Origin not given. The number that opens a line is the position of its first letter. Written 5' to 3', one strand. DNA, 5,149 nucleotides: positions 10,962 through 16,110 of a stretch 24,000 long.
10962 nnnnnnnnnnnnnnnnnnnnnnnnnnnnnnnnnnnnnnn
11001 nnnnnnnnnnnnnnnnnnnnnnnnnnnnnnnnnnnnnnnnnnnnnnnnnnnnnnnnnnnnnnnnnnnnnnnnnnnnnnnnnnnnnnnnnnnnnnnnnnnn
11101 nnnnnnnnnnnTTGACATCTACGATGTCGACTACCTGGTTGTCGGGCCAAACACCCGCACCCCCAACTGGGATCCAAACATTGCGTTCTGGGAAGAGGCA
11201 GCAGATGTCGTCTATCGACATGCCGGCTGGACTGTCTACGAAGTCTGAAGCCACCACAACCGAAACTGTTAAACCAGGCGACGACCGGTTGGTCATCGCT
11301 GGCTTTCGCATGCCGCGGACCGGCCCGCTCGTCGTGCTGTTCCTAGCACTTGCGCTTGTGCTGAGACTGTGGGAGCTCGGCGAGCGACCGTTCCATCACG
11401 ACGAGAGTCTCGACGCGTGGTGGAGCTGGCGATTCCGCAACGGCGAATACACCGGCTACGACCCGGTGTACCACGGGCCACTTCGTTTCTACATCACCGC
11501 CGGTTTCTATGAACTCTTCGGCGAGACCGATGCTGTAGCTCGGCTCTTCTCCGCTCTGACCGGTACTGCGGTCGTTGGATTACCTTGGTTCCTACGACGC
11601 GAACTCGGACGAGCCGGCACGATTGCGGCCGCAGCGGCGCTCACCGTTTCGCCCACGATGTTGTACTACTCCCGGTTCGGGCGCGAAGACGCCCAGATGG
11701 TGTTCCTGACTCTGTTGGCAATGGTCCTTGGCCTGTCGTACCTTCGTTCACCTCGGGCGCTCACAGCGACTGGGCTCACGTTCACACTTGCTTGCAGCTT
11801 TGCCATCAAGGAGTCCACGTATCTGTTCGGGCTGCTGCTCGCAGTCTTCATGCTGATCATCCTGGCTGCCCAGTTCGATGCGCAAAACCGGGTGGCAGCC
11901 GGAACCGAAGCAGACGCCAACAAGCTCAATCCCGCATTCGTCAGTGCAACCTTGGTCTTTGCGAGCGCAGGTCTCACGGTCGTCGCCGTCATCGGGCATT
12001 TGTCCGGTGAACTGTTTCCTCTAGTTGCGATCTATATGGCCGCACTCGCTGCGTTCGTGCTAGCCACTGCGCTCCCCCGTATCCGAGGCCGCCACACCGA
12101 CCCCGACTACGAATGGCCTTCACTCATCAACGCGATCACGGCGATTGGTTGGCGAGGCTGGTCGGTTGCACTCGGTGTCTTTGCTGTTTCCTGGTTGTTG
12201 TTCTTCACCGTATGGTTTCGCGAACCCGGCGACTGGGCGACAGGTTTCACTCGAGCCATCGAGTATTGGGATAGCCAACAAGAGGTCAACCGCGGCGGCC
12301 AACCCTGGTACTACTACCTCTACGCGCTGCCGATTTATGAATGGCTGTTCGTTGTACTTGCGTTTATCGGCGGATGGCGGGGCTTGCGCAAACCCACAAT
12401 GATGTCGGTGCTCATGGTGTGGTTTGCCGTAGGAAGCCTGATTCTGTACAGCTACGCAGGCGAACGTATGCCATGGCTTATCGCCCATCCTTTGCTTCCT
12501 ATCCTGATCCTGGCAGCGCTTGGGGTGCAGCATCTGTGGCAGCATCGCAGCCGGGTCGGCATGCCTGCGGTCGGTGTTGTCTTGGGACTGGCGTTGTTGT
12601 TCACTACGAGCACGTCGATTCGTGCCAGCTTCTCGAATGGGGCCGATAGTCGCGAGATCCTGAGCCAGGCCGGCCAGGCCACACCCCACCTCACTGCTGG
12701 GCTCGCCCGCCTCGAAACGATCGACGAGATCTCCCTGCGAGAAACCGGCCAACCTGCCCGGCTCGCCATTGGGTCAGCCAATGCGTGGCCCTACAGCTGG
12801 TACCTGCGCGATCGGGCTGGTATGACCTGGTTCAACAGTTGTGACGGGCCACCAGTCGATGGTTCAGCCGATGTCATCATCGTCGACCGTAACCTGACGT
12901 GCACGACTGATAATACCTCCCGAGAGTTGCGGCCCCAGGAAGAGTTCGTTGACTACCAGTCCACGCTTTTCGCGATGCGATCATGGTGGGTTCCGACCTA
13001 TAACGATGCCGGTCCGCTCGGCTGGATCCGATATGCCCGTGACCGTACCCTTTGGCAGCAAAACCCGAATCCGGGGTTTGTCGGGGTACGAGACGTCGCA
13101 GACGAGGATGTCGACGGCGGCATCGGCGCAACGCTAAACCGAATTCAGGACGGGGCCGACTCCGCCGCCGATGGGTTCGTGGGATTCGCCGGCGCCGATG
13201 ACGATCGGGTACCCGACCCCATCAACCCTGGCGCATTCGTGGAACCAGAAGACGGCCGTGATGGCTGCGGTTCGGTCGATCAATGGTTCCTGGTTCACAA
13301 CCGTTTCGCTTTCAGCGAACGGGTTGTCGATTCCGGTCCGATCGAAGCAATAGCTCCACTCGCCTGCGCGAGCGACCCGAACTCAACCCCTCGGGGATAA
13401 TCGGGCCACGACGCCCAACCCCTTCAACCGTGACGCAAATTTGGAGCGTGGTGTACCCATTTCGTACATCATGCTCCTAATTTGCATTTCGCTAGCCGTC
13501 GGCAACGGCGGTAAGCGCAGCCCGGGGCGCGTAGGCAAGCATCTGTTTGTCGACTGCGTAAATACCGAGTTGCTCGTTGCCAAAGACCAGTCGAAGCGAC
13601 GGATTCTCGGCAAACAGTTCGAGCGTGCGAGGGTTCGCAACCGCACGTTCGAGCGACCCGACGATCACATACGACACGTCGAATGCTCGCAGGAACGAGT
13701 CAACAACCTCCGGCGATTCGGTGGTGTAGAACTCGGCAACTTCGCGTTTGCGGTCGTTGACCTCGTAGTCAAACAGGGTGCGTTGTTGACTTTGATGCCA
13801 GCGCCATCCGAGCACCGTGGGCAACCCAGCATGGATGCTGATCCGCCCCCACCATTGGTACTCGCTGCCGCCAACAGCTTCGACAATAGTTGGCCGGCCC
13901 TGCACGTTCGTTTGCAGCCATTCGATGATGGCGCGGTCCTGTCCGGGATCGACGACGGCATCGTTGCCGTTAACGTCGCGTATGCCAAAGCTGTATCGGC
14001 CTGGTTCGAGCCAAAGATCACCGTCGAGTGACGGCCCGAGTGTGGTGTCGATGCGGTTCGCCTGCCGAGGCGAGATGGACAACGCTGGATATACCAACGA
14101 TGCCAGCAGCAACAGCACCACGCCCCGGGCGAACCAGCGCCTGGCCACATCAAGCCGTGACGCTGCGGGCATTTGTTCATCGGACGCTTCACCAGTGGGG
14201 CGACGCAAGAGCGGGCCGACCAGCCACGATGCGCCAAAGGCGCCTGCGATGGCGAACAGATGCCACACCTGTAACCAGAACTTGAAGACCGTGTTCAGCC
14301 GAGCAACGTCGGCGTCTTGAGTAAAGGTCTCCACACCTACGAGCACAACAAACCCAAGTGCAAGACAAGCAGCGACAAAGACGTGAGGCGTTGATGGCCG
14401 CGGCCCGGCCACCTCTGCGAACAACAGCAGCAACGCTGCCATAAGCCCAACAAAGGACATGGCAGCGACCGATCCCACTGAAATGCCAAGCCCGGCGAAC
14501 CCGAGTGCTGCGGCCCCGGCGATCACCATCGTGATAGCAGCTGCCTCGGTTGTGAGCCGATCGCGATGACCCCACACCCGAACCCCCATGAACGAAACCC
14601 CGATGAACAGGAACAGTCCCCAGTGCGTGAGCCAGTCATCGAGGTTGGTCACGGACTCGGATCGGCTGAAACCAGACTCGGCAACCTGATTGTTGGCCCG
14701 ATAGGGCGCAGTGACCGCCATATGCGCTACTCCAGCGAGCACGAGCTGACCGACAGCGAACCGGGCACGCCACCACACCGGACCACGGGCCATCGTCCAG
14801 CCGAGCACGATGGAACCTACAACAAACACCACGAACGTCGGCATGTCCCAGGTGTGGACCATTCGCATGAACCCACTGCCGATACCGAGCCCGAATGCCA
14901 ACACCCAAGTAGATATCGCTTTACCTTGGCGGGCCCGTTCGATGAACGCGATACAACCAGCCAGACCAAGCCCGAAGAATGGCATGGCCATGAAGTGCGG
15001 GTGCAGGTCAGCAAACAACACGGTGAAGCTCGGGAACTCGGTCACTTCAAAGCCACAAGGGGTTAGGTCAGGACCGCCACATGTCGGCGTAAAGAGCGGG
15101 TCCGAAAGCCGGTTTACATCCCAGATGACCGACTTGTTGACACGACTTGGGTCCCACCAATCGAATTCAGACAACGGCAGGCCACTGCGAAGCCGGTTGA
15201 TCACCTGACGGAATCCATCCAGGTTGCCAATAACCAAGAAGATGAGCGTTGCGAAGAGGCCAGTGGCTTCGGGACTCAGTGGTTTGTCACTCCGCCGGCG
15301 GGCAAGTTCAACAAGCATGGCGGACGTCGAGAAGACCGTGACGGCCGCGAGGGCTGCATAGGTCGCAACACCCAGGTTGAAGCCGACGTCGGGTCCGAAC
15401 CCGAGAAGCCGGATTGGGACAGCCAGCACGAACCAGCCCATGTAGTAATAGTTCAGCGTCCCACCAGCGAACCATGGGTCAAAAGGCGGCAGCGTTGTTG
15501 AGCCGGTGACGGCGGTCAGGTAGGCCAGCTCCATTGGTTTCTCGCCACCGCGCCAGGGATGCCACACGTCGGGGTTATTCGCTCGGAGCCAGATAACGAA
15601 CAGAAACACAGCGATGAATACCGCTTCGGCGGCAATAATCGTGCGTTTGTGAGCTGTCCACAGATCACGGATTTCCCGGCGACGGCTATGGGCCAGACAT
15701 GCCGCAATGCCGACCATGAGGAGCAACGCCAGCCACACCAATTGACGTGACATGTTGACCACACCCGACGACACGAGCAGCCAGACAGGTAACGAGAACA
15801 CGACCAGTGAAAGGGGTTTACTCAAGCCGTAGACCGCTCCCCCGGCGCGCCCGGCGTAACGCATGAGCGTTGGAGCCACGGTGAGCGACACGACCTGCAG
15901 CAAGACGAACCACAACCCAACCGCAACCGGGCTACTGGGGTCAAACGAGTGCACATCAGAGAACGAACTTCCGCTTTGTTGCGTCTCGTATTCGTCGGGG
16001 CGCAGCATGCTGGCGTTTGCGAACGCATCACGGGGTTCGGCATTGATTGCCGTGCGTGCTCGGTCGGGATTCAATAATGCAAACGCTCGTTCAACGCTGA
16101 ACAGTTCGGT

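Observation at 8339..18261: Cluster of three huge GT-C-like membrane proteins (YYY/DUF2298 + TIGR03663 + a third paralog) with an Rpf-like muralytic enzyme and a mycoredoxin: candidate uncharacterised envelope glycosylation/polymerisation system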

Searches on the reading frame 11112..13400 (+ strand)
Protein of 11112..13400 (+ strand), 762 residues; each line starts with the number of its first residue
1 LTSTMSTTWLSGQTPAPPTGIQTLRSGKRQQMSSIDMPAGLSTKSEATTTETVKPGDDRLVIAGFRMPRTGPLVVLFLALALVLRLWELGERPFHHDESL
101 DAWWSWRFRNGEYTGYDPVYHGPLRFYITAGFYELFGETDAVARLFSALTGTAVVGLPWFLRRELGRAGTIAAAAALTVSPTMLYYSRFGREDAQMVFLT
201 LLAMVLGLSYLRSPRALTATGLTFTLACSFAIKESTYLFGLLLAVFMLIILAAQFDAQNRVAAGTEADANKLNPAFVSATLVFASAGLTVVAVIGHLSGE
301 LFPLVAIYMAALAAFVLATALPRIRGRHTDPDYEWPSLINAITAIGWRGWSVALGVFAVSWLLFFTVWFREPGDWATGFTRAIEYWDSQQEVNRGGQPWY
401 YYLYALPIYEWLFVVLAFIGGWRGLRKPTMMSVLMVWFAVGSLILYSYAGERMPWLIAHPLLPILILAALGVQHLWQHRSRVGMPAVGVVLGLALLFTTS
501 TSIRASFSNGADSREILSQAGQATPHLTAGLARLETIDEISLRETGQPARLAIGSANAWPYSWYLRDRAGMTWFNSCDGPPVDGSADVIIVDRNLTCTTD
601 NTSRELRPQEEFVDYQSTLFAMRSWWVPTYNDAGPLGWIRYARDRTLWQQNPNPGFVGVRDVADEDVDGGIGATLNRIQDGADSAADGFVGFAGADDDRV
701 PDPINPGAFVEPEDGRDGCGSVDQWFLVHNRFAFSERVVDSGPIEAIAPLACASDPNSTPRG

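Call 8: search_protein_families(library=ncbifam, proteins=[window:11112-13400:+], max_evalue=0.01)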
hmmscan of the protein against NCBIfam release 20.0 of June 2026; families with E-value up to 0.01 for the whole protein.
window:11112-13400:+ (762 aa): 2 families
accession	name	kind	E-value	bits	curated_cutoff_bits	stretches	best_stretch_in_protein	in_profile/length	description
TIGR03663.1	TIGR03663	subfamily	5.1e-79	266.3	126.25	1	74-568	4-430/435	flippase activity-associated protein Agl23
NF058602.1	PrMnsylTfPmt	equivalog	0.00047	19.1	800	1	114-203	92-184/530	protein O-mannosyltransferase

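Call 9: search_protein_families(library=pfam, proteins=[window:11112-13400:+], max_evalue=0.01)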
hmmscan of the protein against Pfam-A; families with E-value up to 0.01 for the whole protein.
window:11112-13400:+ (762 aa): 1 family
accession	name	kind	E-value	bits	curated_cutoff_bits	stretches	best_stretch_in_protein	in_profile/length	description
PF13231.12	PMT_2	-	1.3e-11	45.4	26.1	1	121-249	2-131/160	Dolichyl-phosphate-mannose-protein mannosyltransferase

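Call 37: search_solved_structures(query=window:11205-13400:+, max_evalue=1)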
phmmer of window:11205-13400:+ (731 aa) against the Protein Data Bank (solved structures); distinct sequences matched with E-value up to 1: 1.
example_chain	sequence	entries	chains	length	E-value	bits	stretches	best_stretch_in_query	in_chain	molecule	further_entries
7ext_N1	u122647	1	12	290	0.91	10.5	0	142-194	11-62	Phycobilisome 32.3 kDa linker polypeptide, phycocyanin-associated, rod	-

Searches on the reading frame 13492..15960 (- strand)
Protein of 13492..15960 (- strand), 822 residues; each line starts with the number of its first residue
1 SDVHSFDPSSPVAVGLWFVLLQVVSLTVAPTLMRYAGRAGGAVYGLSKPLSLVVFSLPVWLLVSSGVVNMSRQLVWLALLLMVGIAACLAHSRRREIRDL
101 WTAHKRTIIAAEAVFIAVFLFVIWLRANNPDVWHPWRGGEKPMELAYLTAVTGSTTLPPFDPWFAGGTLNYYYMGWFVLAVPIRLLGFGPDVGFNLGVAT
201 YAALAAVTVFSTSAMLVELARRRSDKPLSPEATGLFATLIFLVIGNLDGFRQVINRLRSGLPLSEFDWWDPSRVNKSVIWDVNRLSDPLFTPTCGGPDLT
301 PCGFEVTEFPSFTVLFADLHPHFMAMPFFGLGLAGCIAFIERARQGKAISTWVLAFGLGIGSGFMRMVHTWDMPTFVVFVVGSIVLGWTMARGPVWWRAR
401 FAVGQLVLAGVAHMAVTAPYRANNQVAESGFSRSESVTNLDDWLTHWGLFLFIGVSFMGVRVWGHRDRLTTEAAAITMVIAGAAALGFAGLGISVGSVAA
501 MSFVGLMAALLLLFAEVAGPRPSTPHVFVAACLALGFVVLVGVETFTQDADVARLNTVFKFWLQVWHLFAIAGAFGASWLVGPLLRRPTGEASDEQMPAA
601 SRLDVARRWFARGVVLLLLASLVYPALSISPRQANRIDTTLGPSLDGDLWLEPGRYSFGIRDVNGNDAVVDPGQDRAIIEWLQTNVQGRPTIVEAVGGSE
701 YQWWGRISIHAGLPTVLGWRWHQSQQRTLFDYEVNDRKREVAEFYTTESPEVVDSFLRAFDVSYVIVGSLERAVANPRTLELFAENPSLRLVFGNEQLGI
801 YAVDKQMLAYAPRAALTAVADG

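Call 35: search_solved_structures(query=window:13492-15960:-, max_evalue=1)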
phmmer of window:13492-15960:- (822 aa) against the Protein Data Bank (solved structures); distinct sequences matched with E-value up to 1: 1.
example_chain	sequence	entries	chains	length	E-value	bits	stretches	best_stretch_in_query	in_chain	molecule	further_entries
6tno_A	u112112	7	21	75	0.95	10.4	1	670-731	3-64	Arc_C domain-containing protein | Activity-regulated cytoskeleton-associated protein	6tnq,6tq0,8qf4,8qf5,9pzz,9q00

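Call 47: predict_structure(alignment_id=A2)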
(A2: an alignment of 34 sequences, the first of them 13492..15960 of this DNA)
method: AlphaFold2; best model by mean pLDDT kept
length: 822 residues; sequences in the alignment: 34
mean_pLDDT: 88.5   pTM: 0.92
mean pLDDT of the five models: 88.5, 87.1, 87.1, 84.8, 84.6
residues with pLDDT >= 90: 546; 70-90: 193; 50-70: 49; < 50: 34
segments of 3 or more residues with pLDDT < 50: 1-3, 279-285, 289-302, 817-822
pLDDT, mean of each block of 10 residues (from residue 1): 56 94 98 95 98 97 93 97 97 96 98 98 89 63 88 88 79 88 93 93 98 98 90 98 95 95 90 69 46 42 70 88 95 98 96 98 93 93 97 96 98 93 71 89 95 97 95 96 98 96 98 95 96 98 91 85 96 98 82 53 90 97 94 79 82 84 81 90 89 81 77 89 77 88 93 93 95 92 96 88 94 59 32
secondary structure, 60 per line:
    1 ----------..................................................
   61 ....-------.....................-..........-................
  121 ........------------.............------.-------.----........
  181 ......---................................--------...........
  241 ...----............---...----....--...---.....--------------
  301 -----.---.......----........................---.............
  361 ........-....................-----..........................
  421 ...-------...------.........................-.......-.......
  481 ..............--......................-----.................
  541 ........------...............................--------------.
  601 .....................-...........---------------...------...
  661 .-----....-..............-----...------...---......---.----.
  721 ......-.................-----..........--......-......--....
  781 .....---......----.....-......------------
elements in order (helices of 4 or more, strands of 3 or more residues): H11-64 H72-92 H94-103 H105-128 H141-153 H173-186 H190-221 H230-243 H248-259 H282-286 H310-316 H321-344 H348-368 H370-389 H395-423 E431-433 H440-464 H466-472 H474-494 H497-518 H524-545 E546-548 H555-585 H600-621 H623-633 E658-661 E667-670 H672-685 E691-693 H706-711 H720-726 H728-744 H750-759 E762-767 H769-774 H777-785 E789-794 E799-803 H805-810

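Call 49: fold_search(model_id=the predicted structure, library=pdb)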
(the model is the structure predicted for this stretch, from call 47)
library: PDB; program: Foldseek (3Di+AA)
matches with E <= 10: 249; with E <= 0.001: 12
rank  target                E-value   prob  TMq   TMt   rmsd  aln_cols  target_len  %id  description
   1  6s7t_A                2.5e-06  1.00  0.35  0.39  12.6       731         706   11  Cryo-EM structure of human oligosaccharyltransferase complex OST-B (released 2019-12-18)
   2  9n9j_I                2.6e-06  1.00  0.36  0.41  14.6       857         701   10  Structure of a GRP94 folding intermediate engaged with a CCDC134- and FKBP11-bound secretory translocon (released 2025-11-19)
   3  8b6l_I                5.2e-06  1.00  0.31  0.36  18.5       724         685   11  Subtomogram average of the human Sec61-TRAP-OSTA-translocon (released 2022-12-07)
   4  7zlg_A                5.5e-06  1.00  0.32  0.38  12.6       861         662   10  Cryo-EM structure of C-mannosyltransferase CeDPY19, in complex with acceptor peptide and bound to CMT2-Fab and anti-Fa (released 2023-01-11)
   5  7zlh_A                1.5e-05  1.00  0.34  0.40  15.7       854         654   10  Cryo-EM structure of C-mannosyltransferase CeDPY19, in apo state, bound to CMT2-Fab and anti-Fab nanobody (released 2023-01-11)
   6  8pn9_A                3.2e-05  1.00  0.34  0.41  13.1       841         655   10  Structure of human oligosaccharyltransferase OST-A complex bound to NGI-1 (released 2024-05-08)
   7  7zli_A                3.5e-05  1.00  0.31  0.36  16.4       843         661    9  Cryo-EM structure of C-mannosyltransferase CeDPY19, in complex with Dol25-P-Man and bound to CMT2-Fab and anti-Fab nan (released 2023-01-11)
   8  8if8_C                4.9e-05  1.00  0.42  0.54  12.3       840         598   13  Arabinosyltransferase AftA (released 2023-05-31)
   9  7oci_F                1.5e-04  1.00  0.35  0.42  11.0       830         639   11  Cryo-EM structure of yeast Ost6p containing oligosaccharyltransferase complex (released 2022-02-16)
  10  3waj                  3.8e-04  1.00  0.32  0.33  13.7       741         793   10  Crystal structure of the Archaeoglobus fulgidus oligosaccharyltransferase (O29867_ARCFU) complex with Zn and sulfate (released 2013-10-30)
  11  6s7o_A                4.2e-04  1.00  0.35  0.42  12.5       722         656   10  Cryo-EM structure of human oligosaccharyltransferase complex OST-A (released 2019-12-18)
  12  8if8_B                7.8e-04  1.00  0.39  0.49  13.9       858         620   14  Arabinosyltransferase AftA (released 2023-05-31)
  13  9s6r_A                2.0e-01  0.66  0.20  0.36  14.2       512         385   10  Ternary cryo-EM structure of yeast ALG3 with Dol25-PP-GlcNAc2Man5, Dol25-P-Man, and Fab (released 2026-03-18)
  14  7d5q_B                2.4e-01  0.15  0.11  0.17  21.7       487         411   11  Structure of NorC transporter (K398A mutant) in an outward-open conformation in complex with a single-chain Indian cam (released 2021-06-09)
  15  8wxj_A                2.5e-01  0.11  0.10  0.14  25.6       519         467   13  human CLC-1 D136G closed state (released 2024-11-06)
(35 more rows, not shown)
